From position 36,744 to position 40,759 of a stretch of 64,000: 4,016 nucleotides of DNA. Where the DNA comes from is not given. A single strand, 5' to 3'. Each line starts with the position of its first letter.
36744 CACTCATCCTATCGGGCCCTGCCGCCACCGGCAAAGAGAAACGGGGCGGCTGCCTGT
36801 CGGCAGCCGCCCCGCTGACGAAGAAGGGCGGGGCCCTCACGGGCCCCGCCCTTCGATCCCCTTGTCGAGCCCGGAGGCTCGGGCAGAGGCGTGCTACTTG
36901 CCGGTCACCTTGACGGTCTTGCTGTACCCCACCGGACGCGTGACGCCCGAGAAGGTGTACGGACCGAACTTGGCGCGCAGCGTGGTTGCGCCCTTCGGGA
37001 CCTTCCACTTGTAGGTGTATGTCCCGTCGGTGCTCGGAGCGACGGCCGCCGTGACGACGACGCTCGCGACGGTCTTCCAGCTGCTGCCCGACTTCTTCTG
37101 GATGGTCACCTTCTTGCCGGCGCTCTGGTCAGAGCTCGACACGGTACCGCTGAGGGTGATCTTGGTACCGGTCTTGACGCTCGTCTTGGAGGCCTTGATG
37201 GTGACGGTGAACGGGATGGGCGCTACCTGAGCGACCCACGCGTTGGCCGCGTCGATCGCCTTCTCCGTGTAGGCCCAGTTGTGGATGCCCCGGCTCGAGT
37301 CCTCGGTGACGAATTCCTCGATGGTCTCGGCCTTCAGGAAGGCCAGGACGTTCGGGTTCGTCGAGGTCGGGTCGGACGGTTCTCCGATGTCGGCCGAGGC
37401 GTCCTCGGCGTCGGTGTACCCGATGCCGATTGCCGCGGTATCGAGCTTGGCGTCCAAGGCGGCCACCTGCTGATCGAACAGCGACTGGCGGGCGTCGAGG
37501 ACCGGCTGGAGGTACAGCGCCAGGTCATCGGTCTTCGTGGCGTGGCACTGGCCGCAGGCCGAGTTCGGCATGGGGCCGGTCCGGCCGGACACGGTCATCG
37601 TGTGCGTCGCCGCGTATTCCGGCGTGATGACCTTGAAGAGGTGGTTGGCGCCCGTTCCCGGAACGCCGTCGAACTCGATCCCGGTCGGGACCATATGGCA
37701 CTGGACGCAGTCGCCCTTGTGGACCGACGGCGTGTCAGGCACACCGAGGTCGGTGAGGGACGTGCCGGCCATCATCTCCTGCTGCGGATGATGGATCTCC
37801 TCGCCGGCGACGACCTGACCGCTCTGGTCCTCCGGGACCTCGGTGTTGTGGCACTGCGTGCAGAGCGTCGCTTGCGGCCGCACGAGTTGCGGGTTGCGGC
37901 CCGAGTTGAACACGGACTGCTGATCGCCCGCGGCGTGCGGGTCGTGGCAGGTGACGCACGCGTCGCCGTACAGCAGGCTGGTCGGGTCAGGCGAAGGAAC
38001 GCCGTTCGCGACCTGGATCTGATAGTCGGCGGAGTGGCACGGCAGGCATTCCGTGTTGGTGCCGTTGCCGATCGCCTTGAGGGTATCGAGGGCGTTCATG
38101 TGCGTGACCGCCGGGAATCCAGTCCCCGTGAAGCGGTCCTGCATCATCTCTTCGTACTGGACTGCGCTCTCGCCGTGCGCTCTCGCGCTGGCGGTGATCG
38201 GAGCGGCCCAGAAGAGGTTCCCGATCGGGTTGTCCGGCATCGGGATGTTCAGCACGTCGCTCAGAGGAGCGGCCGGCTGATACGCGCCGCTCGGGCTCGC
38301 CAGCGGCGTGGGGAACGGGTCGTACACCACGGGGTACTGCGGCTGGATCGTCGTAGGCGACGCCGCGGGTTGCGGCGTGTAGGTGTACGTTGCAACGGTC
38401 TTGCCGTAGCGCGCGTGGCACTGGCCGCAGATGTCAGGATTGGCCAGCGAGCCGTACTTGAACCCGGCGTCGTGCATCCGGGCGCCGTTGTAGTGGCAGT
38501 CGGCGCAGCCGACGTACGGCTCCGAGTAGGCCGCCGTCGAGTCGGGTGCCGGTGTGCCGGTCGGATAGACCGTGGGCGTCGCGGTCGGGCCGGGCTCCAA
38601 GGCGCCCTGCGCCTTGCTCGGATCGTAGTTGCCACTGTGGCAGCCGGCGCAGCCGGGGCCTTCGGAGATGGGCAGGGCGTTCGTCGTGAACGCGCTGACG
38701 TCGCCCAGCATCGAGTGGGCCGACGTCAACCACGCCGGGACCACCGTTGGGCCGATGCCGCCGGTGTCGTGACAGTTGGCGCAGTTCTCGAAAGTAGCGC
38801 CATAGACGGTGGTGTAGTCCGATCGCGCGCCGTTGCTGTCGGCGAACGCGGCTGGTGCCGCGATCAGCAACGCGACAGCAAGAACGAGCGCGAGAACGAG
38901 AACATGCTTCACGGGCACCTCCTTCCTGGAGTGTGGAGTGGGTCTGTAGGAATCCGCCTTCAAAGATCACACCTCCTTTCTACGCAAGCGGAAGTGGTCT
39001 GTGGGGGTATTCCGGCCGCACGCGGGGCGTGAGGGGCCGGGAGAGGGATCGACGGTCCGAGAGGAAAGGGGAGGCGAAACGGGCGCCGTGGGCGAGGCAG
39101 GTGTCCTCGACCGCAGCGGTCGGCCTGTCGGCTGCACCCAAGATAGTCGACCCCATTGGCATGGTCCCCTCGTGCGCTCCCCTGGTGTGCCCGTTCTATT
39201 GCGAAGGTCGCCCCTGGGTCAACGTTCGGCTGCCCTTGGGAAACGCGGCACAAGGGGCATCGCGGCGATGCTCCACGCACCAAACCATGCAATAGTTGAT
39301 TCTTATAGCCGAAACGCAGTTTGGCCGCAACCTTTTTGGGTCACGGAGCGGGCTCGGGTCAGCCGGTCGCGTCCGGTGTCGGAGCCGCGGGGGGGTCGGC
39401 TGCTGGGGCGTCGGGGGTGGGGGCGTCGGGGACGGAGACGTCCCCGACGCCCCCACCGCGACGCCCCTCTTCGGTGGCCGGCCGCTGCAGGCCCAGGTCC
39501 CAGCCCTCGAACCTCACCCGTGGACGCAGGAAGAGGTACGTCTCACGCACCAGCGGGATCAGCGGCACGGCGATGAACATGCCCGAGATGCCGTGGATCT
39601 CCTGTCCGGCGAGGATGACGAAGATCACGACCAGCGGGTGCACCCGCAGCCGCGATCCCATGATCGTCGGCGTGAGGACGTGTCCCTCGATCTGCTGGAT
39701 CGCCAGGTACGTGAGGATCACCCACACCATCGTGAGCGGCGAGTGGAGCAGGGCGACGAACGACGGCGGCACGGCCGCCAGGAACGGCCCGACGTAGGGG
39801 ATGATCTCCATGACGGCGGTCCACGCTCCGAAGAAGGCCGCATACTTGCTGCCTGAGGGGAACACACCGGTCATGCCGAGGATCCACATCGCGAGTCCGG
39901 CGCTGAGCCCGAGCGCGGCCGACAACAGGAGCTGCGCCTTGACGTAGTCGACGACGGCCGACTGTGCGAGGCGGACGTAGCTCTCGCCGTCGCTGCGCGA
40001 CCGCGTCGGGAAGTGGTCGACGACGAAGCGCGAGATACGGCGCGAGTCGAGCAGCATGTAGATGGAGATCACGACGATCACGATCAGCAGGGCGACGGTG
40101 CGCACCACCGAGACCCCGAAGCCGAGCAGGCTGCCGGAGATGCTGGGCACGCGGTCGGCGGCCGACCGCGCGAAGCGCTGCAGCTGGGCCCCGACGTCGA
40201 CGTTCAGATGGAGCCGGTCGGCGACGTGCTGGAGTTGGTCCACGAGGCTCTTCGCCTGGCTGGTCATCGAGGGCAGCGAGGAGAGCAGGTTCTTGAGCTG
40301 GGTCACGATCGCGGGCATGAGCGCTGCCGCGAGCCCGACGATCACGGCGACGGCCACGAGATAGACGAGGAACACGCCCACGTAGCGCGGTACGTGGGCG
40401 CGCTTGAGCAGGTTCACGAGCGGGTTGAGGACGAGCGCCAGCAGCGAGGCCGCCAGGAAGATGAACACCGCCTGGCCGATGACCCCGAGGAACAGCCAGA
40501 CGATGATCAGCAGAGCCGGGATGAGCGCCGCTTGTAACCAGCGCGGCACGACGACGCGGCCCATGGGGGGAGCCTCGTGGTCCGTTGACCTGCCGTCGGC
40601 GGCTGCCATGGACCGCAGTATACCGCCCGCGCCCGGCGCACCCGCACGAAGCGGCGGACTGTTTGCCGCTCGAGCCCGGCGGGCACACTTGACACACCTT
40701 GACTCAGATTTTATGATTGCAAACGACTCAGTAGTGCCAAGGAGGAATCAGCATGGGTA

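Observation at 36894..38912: Lower-GC nine-haem secreted cytochrome c with Ig-like C-terminal domain in an actinobacterial context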

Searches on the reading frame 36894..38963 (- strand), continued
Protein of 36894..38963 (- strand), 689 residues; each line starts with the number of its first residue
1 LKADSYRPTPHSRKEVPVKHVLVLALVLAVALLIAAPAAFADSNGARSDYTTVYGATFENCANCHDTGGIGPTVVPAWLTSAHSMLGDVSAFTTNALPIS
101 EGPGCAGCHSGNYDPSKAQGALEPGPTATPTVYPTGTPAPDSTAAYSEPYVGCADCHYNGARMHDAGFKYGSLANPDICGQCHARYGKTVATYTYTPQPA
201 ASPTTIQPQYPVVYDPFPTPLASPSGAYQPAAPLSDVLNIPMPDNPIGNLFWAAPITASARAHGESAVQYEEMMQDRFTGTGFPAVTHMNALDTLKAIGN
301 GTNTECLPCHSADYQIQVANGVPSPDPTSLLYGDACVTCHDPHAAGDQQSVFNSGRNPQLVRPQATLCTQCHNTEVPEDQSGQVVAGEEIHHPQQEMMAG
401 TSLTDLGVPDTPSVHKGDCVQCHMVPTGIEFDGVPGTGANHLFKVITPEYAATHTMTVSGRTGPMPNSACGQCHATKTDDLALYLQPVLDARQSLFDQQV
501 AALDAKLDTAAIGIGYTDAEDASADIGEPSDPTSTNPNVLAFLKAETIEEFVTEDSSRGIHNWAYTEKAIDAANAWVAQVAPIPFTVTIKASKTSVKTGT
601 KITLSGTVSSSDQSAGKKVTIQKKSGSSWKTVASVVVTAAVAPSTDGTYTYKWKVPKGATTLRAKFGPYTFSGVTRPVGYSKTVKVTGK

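Call 10: find_related_loci(query=A1, collection=genome_contigs, flank=10000)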
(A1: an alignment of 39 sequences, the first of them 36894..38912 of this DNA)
Query A1 (672 aa) in genome_contigs; peptide patterns used: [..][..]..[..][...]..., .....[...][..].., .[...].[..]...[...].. (x = any residue, [..] = any of these).
323 stretches matched a pattern; 68 encode a relative of the query (tblastn E <= 1e-3); 67 distinct loci.
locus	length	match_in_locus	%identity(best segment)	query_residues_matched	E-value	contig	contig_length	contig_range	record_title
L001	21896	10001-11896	66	25-672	0e+0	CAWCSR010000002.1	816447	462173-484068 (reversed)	MAG: uncultured Thermoleophilia bacterium isolate MFD04428.bin.2.40 genome assembly, contig: contig_18652, whole genome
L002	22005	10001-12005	64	1-672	0e+0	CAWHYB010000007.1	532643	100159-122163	MAG: uncultured Actinomycetes bacterium isolate MFD01299.bin.2.57 genome assembly, contig: contig_71061, whole genome sh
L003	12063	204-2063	39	2-636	3e-125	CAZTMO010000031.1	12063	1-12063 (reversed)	MAG TPA_asm: uncultured Thermoleophilia bacterium isolate binchicken_co74_431 genome assembly, contig: NODE_10005_length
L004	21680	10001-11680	39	4-591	2e-117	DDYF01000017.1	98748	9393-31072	MAG TPA_asm: Thermoleophilia bacterium UBA2241 UBA2241_contig_1601, whole genome shotgun sequence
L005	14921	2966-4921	37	1-645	4e-111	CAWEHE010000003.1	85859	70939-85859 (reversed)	MAG: uncultured Thermoleophilia bacterium isolate MFD02979.bin.1.60 genome assembly, contig: contig_111108, whole genome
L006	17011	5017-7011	38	1-660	4e-108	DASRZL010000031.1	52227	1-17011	MAG TPA_asm: Thermoleophilia bacterium isolate SMAG_U14282 k141_26069, whole genome shotgun sequence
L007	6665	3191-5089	36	1-649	7e-108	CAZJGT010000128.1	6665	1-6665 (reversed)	MAG TPA_asm: uncultured Thermoleophilia bacterium isolate binchicken_co269_229 genome assembly, contig: NODE_12016_lengt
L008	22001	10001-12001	37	1-660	2e-103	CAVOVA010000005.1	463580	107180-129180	MAG: uncultured Thermoleophilia bacterium isolate MFD09779.bin.2.149 genome assembly, contig: contig_20230, whole genome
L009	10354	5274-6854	40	2-553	5e-103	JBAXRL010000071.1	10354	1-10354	MAG: Actinomycetes bacterium isolate ELA582 MAG582_71, whole genome shotgun sequence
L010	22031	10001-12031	35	1-653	9e-95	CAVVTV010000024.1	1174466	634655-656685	MAG: uncultured Thermoleophilia bacterium isolate MFD04492.bin.1.102 genome assembly, contig: contig_9487, whole genome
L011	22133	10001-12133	34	1-672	6e-94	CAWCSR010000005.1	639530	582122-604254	MAG: uncultured Thermoleophilia bacterium isolate MFD04428.bin.2.40 genome assembly, contig: contig_56215, whole genome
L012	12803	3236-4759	39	27-553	5e-94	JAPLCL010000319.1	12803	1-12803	MAG: Actinomycetota bacterium isolate LacPavin_0920_SED2_MAG_69_15 LacPavin_0920_SED2_scaffold_543329, whole genome shot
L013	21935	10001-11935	36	27-632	1e-93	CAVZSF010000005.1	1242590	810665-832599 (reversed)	MAG: uncultured Thermoleophilia bacterium isolate MFD00905.bin.1.128 genome assembly, contig: contig_20722, whole genome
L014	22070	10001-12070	34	1-657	3e-88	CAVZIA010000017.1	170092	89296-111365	MAG: uncultured Thermoleophilia bacterium isolate MFD02416.bin.2.102 genome assembly, contig: contig_46601, whole genome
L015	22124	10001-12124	34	1-672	8e-88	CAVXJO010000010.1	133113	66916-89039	MAG: uncultured Thermoleophilia bacterium isolate MFD05684.bin.1.282 genome assembly, contig: contig_53109, whole genome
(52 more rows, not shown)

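Call 25: predict_structure(alignment_id=A1)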
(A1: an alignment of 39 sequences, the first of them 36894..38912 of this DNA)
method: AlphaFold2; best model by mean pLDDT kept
length: 672 residues; sequences in the alignment: 39
mean_pLDDT: 79.4   pTM: 0.77
mean pLDDT of the five models: 79.4, 76.4, 76.0, 67.6, 63.5
residues with pLDDT >= 90: 217; 70-90: 286; 50-70: 129; < 50: 40
segments of 3 or more residues with pLDDT < 50: 18-26, 109-112, 233-249, 264-267, 513-516
pLDDT, mean of each block of 10 residues (from residue 1): 71 55 50 67 74 81 73 62 69 80 58 56 68 75 68 83 81 87 75 84 57 80 77 46 43 72 55 81 75 89 85 85 75 74 83 84 84 90 94 92 79 65 72 76 60 81 87 94 98 94 86 59 95 95 95 98 95 97 97 93 96 97 86 96 97 94 97 94
secondary structure, 60 per line:
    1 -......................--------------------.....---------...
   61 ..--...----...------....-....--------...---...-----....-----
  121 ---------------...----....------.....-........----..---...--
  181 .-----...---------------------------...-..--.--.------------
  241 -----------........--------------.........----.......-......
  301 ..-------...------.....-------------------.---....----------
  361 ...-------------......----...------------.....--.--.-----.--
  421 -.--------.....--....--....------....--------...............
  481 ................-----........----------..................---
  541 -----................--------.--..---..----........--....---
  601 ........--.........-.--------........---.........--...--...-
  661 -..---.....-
elements in order (helices of 4 or more, strands of 3 or more residues): H2-23 H44-48 H58-62 H81-84 H86-89 E104-106 E112-115 H143-146 H153-157 H159-166 E176-178 E187-189 H252-259 H274-282 H287-293 H295-302 H319-322 H347-350 H377-382 H402-406 H431-435 E438-441 E444-447 H454-457 H466-496 H502-509 H520-537 H546-561 E584-591 H594-597 E601-608 E611-619 E630-637 E641-649 E652-654 E657-659 E667-671

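Call 29: fold_search(model_id=the predicted structure, library=pdb)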
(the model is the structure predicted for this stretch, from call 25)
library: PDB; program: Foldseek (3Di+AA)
matches with E <= 10: 1961; with E <= 0.001: 28
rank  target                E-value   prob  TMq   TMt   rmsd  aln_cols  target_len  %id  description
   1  2blf_A                9.5e-05  1.00  0.12  0.20   7.0       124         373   14  Sulfite dehydrogenase from Starkeya Novella (released 2005-04-28)
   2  2c9x_A                9.5e-05  1.00  0.12  0.20   7.0       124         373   14  Sulfite dehydrogenase from Starkeya Novella Y236F mutant (released 2006-08-16)
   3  5k3x_B                1.2e-04  1.00  0.12  0.23   6.5       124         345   16  Crystal Structure of the sulfite dehydrogenase, SorT R78K mutant from Sinorhizobium meliloti (released 2017-05-24)
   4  5k3x_A                1.7e-04  1.00  0.12  0.23   6.4       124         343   16  Crystal Structure of the sulfite dehydrogenase, SorT R78K mutant from Sinorhizobium meliloti (released 2017-05-24)
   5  3r18                  1.8e-04  1.00  0.12  0.20   7.7       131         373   15  Chicken sulfite oxidase double mutant with altered activity and substrate affinity (released 2012-02-08)
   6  8rv0                  2.0e-04  1.00  0.24  0.32   9.3       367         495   16  Crystal structure of octaheme nitrite reductase from Trichlorobacter ammonificans in complex with nitrite (released 2024-03-27)
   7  2ca4_A                2.2e-04  1.00  0.12  0.20   7.0       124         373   14  Sulfite dehydrogenase from Starkeya Novella mutant (released 2007-02-20)
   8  5wa0_A                2.3e-04  1.00  0.12  0.21   6.5       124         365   16  Crystal Structure of the sulfite dehydrogenase, SorT R78Q mutant from Sinorhizobium meliloti (released 2017-10-25)
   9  2ca3_A                2.4e-04  1.00  0.12  0.20   7.0       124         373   14  Sulfite dehydrogenase from Starkeya Novella r55m mutant (released 2007-02-20)
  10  4pw3_A                2.7e-04  1.00  0.12  0.20   6.7       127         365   15  Crystal structure of the sulfite dehydrogenase SorT from Sinorhizobium meliloti (released 2015-06-03)
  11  4pw3_B                3.2e-04  1.00  0.12  0.21   6.6       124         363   14  Crystal structure of the sulfite dehydrogenase SorT from Sinorhizobium meliloti (released 2015-06-03)
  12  6fhj                  4.0e-04  1.00  0.13  0.09   4.8       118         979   14  Structural dynamics and catalytic properties of a multi-modular xanthanase, native. (released 2018-08-29)
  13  2a99                  4.2e-04  1.00  0.11  0.19   8.1       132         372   13  Crystal structure of recombinant chicken sulfite oxidase at resting state (released 2005-08-02)
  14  3r19                  4.5e-04  1.00  0.12  0.21   7.6       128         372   12  Chicken sulfite oxidase triple mutant with altered activity and substrate affinity (released 2012-02-08)
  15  7pks_g                4.7e-04  0.99  0.12  0.09  15.8       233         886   11  Structural basis of Integrator-mediated transcription regulation (released 2021-12-08)
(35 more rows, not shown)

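Call 48: find_encoding_contigs(protein=window:36894-38963:-, flank=3000, max_places=4)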
Protein window:36894-38963:- (689 aa): no gene with exactly this product is on record in the collection.

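Call 49: find_encoding_contigs(protein=P0001, flank=3000, max_places=3)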
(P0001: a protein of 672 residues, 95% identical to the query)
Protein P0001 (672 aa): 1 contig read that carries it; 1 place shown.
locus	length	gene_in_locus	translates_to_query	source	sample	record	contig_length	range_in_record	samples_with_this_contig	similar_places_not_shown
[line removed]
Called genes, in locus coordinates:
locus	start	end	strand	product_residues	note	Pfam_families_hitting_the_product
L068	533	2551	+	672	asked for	PF22113:Mtrc-MtrF_II-IV_dom (faint), PF14522:Cytochrome_C7 (faint), PF14537:Cytochrom_c3_2 (faint), PF09699:Paired_CXXCH_1 (weak)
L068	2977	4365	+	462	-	PF00202:Aminotran_3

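Call 50: find_encoding_contigs(protein=P0002, flank=10000, max_places=3)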
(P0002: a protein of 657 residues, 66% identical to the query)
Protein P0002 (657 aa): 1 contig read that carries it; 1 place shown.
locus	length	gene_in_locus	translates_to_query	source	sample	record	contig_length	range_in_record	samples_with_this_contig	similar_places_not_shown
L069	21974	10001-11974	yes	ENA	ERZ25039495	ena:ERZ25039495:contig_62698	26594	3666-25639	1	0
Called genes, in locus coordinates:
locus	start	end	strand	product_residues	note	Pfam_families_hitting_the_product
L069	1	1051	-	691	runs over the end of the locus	PF00112:Peptidase_C1, PF18560:Lectin_like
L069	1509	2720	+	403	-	-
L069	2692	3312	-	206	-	PF00877:NLPC_P60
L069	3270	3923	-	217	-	-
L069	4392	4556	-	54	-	-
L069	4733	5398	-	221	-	PF00072:Response_reg, PF00196:GerE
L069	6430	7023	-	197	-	-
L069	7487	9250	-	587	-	PF01833:TIG (weak), PF07676:PD40 (faint), PF26549:Tricorn_N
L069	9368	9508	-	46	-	-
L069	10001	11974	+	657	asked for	PF14522:Cytochrome_C7 (faint), PF22113:Mtrc-MtrF_II-IV_dom (faint), PF14537:Cytochrom_c3_2 (faint), PF09699:Paired_CXXCH_1 (weak)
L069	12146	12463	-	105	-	-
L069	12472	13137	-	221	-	PF00072:Response_reg, PF00196:GerE, PF04545:Sigma70_r4 (weak), PF08281:Sigma70_r4_2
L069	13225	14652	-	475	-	PF01590:GAF, PF13185:GAF_2, PF13492:GAF_3, PF07730:HisKA_3, PF02518:HATPase_c (weak)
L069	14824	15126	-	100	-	PF05239:PRC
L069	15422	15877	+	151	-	-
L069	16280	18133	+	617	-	PF03176:MMPL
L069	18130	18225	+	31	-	-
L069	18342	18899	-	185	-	-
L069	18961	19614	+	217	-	-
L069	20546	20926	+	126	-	-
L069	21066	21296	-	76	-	PF01048:PNP_UDP_1 (weak)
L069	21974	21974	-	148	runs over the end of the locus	PF26549:Tricorn_N, PF26550:Tricorn_2nd (weak), PF07676:PD40 (weak)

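Call 74: search_dna_similar(query=window:36894-38912:-, collection=plasmids, mode=protein, max_rows=8)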
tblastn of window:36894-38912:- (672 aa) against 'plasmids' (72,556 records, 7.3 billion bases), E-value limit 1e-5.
No match.

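Call 88: search_protein_representatives(protein=window:36894-38912:-)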
Query: 672 residues. Proteins with E-value up to 0.001 (for the whole library): 223; up to 1e-10: 97; up to 1e-30: 37. The best 150 are listed.
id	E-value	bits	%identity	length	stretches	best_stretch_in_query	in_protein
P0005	5.9e-180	616.4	74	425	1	149-537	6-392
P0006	5.9e-146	504.1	48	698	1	3-669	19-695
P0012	7.0e-128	444.3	46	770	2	4-589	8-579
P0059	6.7e-114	398.1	43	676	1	4-671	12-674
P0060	1.5e-111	390.4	42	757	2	2-571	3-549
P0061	1.5e-108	380.5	78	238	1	439-672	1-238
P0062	7.9e-106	371.5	43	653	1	2-622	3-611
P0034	3.0e-93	329.9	41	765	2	2-583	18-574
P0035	6.4e-93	328.8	42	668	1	3-618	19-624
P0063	2.3e-88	313.8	43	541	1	7-552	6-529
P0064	3.3e-83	296.7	42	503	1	156-650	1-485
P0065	3.8e-80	286.6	42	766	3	2-435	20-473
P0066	1.6e-76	274.7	40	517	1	2-553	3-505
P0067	1.8e-76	274.5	42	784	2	2-604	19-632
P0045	9.0e-75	268.9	40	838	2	3-663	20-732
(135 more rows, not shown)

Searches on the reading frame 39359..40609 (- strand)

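Call 14: search_protein_families(library=pfam, proteins=[window:39359-40609:-], max_evalue=0.001)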
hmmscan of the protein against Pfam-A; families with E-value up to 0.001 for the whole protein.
window:39359-40609:- (416 aa): 1 family
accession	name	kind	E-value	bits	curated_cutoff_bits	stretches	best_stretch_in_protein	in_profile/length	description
PF01594.21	AI-2E_transport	-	2.3e-62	211.5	34.3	1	28-358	2-323/327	AI-2E family transporter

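Call 42: search_protein_families(library=ncbifam, proteins=[window:39359-40609:-], max_evalue=0.001)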
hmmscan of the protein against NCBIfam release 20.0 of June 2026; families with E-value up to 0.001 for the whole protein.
window:39359-40609:- (416 aa): 3 families
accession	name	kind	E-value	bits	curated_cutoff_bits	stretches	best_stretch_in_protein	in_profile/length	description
TIGR02872.1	spore_ytvI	equivalog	8.1e-29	101.1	198.15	1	30-349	5-327/341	sporulation integral membrane protein YtvI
NF008930.0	PRK12287.1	subfamily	7.6e-24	84.9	318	1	23-355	9-322/344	AI-2E family transporter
NF045801.1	efflux_ABUW_0982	equivalog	7.8e-21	74.4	675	1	30-352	12-334/392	chloramphenicol efflux transporter CxpE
